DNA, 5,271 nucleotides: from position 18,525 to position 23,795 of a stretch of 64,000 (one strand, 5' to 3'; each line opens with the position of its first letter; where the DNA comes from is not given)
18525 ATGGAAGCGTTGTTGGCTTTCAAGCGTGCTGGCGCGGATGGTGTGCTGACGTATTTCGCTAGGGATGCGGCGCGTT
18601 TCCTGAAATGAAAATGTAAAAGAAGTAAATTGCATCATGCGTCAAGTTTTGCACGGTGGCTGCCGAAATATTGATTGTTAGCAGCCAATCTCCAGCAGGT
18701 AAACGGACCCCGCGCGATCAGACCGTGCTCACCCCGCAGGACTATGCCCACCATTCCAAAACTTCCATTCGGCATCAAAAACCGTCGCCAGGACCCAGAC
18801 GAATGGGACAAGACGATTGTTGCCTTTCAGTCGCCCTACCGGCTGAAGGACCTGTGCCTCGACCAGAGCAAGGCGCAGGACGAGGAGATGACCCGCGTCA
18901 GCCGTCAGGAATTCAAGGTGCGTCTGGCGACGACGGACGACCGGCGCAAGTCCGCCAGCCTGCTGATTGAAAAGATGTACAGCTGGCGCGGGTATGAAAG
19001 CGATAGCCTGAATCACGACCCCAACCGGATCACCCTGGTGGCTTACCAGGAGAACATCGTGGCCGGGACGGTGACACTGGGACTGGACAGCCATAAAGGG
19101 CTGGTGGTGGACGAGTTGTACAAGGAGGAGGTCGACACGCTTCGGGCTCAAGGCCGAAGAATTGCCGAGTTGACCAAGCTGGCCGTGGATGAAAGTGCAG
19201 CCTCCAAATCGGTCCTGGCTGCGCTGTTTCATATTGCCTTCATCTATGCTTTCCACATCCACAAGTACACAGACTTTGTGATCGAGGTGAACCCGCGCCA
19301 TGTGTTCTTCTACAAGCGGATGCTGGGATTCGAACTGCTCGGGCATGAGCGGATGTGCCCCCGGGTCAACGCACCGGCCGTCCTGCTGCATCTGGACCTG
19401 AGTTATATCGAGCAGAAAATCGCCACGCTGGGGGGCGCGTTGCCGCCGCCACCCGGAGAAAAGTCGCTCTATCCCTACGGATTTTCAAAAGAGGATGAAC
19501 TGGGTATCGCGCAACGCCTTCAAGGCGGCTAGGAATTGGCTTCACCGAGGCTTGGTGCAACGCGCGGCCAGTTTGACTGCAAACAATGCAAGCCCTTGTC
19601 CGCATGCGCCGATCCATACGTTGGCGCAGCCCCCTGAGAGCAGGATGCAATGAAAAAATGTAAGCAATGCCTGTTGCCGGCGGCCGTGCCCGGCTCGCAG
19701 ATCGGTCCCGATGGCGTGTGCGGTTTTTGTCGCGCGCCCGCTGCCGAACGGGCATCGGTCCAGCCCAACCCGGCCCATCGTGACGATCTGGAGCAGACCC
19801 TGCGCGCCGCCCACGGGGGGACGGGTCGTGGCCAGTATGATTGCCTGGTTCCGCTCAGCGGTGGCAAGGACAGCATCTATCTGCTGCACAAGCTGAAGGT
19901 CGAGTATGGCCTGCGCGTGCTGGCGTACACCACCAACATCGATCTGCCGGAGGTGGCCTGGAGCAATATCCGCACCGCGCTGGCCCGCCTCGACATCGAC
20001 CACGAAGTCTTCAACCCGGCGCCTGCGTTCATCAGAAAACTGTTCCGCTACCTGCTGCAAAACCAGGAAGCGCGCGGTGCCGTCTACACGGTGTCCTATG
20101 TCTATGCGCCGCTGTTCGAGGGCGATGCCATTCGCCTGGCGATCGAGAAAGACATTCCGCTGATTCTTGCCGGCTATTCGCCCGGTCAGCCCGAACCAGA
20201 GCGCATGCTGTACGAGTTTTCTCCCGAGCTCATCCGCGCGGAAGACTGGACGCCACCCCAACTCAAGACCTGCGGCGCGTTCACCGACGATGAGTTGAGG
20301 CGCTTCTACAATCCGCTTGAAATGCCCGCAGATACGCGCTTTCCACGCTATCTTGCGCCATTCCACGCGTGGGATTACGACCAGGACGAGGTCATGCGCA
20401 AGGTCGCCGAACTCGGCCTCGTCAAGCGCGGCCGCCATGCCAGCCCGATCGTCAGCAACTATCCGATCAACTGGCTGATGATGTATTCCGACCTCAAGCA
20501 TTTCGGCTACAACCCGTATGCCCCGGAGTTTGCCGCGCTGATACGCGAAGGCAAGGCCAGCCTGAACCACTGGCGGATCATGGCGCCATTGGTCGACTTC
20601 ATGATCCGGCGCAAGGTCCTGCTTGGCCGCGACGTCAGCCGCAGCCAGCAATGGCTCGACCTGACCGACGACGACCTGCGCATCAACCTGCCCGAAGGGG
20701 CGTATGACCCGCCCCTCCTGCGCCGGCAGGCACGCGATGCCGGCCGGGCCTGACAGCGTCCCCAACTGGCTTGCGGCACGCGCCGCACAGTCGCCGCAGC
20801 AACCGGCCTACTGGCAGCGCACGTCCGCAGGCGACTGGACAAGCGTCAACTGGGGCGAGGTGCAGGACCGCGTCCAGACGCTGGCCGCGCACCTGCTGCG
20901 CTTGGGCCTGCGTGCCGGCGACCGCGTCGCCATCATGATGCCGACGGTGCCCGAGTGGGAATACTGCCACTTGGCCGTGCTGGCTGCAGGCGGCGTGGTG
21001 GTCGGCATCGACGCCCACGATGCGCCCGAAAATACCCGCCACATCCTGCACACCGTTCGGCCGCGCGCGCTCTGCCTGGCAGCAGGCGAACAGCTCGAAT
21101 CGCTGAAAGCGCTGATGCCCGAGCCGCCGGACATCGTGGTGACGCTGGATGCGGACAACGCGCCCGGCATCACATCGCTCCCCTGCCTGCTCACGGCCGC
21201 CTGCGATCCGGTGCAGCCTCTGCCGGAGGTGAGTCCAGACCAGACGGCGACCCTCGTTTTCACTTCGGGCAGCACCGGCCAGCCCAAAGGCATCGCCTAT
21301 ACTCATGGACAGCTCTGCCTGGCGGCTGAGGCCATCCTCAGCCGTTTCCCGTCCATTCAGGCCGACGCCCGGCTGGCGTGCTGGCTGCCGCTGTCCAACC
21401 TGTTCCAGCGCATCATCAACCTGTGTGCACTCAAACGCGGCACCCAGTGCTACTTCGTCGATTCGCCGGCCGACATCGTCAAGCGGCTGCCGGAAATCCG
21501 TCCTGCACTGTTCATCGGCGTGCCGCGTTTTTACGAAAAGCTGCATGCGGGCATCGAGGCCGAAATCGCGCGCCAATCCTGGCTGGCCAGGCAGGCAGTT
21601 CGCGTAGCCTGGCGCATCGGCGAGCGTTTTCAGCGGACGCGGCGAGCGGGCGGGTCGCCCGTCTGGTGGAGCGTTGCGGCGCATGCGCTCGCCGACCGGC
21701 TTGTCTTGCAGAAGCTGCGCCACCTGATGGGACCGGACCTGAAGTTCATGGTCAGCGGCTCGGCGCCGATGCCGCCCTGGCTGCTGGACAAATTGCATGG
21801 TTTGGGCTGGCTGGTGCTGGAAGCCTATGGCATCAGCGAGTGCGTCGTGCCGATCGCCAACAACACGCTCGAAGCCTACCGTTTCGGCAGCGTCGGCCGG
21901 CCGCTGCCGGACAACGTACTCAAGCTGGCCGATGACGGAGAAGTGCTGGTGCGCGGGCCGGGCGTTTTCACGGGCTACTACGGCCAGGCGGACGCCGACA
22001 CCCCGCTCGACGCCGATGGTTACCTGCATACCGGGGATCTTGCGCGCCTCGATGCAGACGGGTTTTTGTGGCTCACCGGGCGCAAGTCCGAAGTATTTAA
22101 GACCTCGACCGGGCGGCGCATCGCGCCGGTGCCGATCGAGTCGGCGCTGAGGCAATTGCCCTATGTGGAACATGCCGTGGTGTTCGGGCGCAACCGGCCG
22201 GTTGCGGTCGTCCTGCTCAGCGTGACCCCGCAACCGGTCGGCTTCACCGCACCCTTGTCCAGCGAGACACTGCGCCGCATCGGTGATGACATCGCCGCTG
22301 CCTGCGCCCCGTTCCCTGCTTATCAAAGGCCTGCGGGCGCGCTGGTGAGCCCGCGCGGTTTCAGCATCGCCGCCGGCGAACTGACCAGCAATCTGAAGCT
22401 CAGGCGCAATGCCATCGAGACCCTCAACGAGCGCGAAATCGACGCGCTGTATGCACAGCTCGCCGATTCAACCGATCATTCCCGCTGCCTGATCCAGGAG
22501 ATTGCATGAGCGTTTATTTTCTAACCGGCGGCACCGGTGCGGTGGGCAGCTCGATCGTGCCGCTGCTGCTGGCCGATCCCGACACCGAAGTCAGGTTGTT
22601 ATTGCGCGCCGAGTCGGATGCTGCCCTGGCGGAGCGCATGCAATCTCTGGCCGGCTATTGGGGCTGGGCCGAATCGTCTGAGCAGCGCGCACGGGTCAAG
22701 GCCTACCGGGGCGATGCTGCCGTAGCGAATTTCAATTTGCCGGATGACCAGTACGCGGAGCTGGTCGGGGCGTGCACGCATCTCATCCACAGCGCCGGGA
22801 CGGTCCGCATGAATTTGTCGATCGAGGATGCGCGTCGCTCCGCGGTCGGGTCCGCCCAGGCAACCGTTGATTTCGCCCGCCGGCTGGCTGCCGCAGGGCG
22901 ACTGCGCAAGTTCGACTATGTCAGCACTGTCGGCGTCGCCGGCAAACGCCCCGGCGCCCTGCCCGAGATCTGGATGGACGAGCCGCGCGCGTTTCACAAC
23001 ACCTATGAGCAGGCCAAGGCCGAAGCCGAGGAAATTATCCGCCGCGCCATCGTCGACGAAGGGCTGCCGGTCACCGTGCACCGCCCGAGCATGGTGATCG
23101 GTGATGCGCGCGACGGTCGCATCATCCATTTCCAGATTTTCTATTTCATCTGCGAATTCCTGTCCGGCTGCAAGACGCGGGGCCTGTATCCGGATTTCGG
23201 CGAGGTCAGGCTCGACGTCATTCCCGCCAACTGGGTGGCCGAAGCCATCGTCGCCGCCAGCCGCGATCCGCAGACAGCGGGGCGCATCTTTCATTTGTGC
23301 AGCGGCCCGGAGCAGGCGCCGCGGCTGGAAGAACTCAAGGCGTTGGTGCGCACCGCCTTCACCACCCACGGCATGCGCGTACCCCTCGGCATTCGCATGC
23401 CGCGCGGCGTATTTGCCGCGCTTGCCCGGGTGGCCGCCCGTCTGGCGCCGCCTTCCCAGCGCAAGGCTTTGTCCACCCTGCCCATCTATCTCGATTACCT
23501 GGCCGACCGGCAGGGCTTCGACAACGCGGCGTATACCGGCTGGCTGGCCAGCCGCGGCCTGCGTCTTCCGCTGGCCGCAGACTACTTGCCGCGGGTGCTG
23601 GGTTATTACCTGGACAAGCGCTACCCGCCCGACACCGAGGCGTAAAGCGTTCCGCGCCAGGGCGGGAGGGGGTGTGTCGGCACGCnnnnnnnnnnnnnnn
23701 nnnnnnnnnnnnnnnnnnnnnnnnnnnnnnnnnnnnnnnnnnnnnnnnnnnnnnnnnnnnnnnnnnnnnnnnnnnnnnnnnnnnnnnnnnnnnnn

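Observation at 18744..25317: Candidate undescribed lipo-amino-acid biosynthetic cluster embedded in a PEP-CTERM locus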

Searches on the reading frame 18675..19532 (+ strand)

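Call 3: search_protein_families(library=pfam, proteins=[window:18675-19532:+], max_evalue=0.01)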
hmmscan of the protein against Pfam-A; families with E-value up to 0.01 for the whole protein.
window:18675-19532:+ (285 aa): 2 families
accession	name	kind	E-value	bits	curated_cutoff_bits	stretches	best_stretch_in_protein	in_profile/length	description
PF21926.2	FeeM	-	3.1e-55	186.7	27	1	94-241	2-158/158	N-acyl amino acid synthase FeeM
PF00583.31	Acetyltransf_1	-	0.00046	20.9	20.7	1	102-219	14-116/116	Acetyltransferase (GNAT) family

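Call 4: search_protein_families(library=ncbifam, proteins=[window:18675-19532:+], max_evalue=0.01)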
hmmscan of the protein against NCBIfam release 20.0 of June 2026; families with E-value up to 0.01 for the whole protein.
window:18675-19532:+ (285 aa): 1 family
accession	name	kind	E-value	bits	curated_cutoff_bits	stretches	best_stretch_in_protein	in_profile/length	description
NF011425.0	PRK14852.1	equivalog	7e-16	57.3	1337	1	133-243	90-200/989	hypothetical protein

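Call 82: search_protein_families(library=ncbifam, proteins=[window:18744-19532:+], max_evalue=0.1)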
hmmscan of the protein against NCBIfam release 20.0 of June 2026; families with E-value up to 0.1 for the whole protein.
window:18744-19532:+ (262 aa): 2 families
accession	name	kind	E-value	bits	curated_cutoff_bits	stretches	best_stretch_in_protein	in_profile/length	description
NF011425.0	PRK14852.1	equivalog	5.7e-16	57.6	1337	1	110-220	90-200/989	hypothetical protein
NF002959.0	PRK03624.1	equivalog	0.058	13.1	124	1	89-121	44-75/147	GNAT family acetyltransferase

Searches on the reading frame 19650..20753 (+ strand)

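Call 3: search_protein_families(library=pfam, proteins=[window:19650-20753:+], max_evalue=0.01)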
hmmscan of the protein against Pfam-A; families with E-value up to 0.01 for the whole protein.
window:19650-20753:+ (367 aa): 0 families

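Call 4: search_protein_families(library=ncbifam, proteins=[window:19650-20753:+], max_evalue=0.01)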
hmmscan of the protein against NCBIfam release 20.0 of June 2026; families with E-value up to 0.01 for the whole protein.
window:19650-20753:+ (367 aa): 2 families
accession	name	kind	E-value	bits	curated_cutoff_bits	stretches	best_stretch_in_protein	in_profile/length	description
TIGR03573.1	WbuX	subfamily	4.9e-27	95.3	203.2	1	1-301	1-302/344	N-acetyl sugar amidotransferase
NF038212.1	argG_rel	exception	0.0023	16.8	425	1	69-173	21-125/381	argininosuccinate synthase-related protein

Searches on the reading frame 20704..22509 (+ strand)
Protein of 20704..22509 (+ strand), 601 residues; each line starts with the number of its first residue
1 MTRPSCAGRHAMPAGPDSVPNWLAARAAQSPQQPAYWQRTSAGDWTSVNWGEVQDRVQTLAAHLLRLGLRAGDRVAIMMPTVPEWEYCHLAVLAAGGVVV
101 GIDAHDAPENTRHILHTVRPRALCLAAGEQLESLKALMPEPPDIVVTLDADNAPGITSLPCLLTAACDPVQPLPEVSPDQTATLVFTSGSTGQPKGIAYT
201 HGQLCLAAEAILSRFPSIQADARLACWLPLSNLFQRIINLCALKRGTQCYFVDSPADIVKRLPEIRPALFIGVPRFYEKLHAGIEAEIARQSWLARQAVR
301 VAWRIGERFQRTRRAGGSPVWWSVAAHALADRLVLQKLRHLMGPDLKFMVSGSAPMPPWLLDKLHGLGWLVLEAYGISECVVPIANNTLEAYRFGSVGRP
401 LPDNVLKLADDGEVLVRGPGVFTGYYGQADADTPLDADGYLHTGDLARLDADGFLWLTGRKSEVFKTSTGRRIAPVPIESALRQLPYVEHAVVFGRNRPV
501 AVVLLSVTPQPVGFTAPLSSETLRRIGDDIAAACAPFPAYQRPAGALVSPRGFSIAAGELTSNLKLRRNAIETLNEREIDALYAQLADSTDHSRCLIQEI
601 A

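Call 3: search_protein_families(library=pfam, proteins=[window:20704-22509:+], max_evalue=0.01)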
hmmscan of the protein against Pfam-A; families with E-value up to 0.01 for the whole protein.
window:20704-22509:+ (601 aa): 2 families
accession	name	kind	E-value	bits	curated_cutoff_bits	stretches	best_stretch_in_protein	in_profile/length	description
PF00501.34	AMP-binding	-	5.7e-65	220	29.9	1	24-426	2-384/384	AMP-binding enzyme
PF23562.2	AMP-binding_C_3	-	7.6e-12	46.1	20.8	1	467-585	6-122/124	AMP-binding enzyme C-terminal domain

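Call 4: search_protein_families(library=ncbifam, proteins=[window:20704-22509:+], max_evalue=0.01)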
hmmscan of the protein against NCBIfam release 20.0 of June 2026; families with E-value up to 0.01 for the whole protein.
window:20704-22509:+ (601 aa): 105 families (the best 25 are shown)
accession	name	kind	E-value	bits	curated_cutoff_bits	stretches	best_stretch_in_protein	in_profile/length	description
NF038343.1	ligase_FadD11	exception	3e-75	253.7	950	1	41-585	22-583/585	fatty acid--CoA ligase FadD11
NF004837.0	PRK06187.1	subfamily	7.7e-54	182.8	476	2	17-284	8-278/531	long-chain-fatty-acid--CoA ligase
NF005801.1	PRK07656.1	equivalog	1.6e-45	155.7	657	2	19-282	3-269/500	FadD3 family acyl-CoA ligase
NF005714.0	PRK07529.1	subfamily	1.6e-41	142.3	632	2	346-496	340-509/640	acyl-CoA synthetase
NF004114.0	PRK05605.1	equivalog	1.9e-39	135.4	766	3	346-499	340-506/575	long-chain-fatty-acid--CoA ligase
NF009232.0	PRK12582.1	subfamily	5.6e-39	133.9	777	2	9-287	41-337/624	acyl-CoA synthetase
NF005702.0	PRK07514.1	subfamily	8.8e-39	133.2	558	2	342-496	268-434/506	malonyl-CoA synthase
TIGR01733.1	AA-adenyl-dom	subfamily_domain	9.4e-38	130.1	317.4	2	51-227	3-167/409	amino acid adenylation domain-containing protein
TIGR01923.1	menE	equivalog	3.4e-37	128.3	330.15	2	345-496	225-382/442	o-succinylbenzoate--CoA ligase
NF002966.0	PRK03640.1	equivalog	4e-37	127.9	556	2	332-497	242-417/483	o-succinylbenzoate--CoA ligase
NF041592.1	carboxyl_red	equivalog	2.8e-36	124.6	1300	1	37-592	67-628/1160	carboxylic acid reductase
NF004511.1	PRK05852.1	equivalog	2.6e-35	122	650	2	341-497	271-439/505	FadD7 family fatty acid--CoA ligase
NF005676.0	PRK07470.1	equivalog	3.9e-35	121.5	774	2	406-495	374-462/544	acyl-CoA synthetase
NF006754.0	PRK09274.1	equivalog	2e-34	118.7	478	2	23-240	11-235/555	fatty acid CoA ligase family protein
NF005858.0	PRK07787.1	subfamily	2e-33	115.5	575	1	52-496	31-408/471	acyl-CoA synthetase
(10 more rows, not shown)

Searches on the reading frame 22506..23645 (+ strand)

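Call 3: search_protein_families(library=pfam, proteins=[window:22506-23645:+], max_evalue=0.01)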
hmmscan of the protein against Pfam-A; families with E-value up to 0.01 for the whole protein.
window:22506-23645:+ (379 aa): 4 families
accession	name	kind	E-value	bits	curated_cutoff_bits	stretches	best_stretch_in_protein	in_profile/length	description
PF07993.18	NAD_binding_4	-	1.7e-43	149.1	20.1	1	6-248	1-258/258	Male sterility protein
PF01370.27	Epimerase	-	3.6e-13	49.9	20.9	1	5-262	2-237/240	NAD dependent epimerase/dehydratase family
PF13460.12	NAD_binding_10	-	2.3e-08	34.6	27.2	1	8-201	1-150/184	NAD(P)H-binding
PF16363.11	GDP_Man_Dehyd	-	0.0028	17.6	27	1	6-222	2-208/332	GDP-mannose 4,6 dehydratase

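Call 4: search_protein_families(library=ncbifam, proteins=[window:22506-23645:+], max_evalue=0.01)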
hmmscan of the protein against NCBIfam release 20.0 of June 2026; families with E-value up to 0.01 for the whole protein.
window:22506-23645:+ (379 aa): 7 families
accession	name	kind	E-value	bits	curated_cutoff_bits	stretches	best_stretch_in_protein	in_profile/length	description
NF005539.0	PRK07201.1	equivalog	9.3e-41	140.3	549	1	4-369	3-351/657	SDR family oxidoreductase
TIGR01746.1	Thioester-redct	subfamily_domain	2.5e-36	125.7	213.35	1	5-280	3-276/371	thioester reductase domain-containing protein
NF038078.1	NRPS_MxcG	equivalog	1.4e-24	85.5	2300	1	5-282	1086-1352/1442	myxochelin non-ribosomal peptide synthetase MxcG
TIGR03443.1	alpha_am_amid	equivalog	9.6e-18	63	1030.1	2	5-143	976-1112/1390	L-aminoadipate-semialdehyde dehydrogenase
TIGR03466.1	HpnA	hypoth_equivalog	3.5e-10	39.3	367.65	1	83-253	58-218/327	hopanoid-associated sugar epimerase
NF041592.1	carboxyl_red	equivalog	4.8e-07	27.8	1300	1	23-202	789-977/1160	carboxylic acid reductase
NF052578.1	StrlDmthSdmBMthl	equivalog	1.7e-05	24.7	600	1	87-200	62-172/328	sterol demethylase protein SdmB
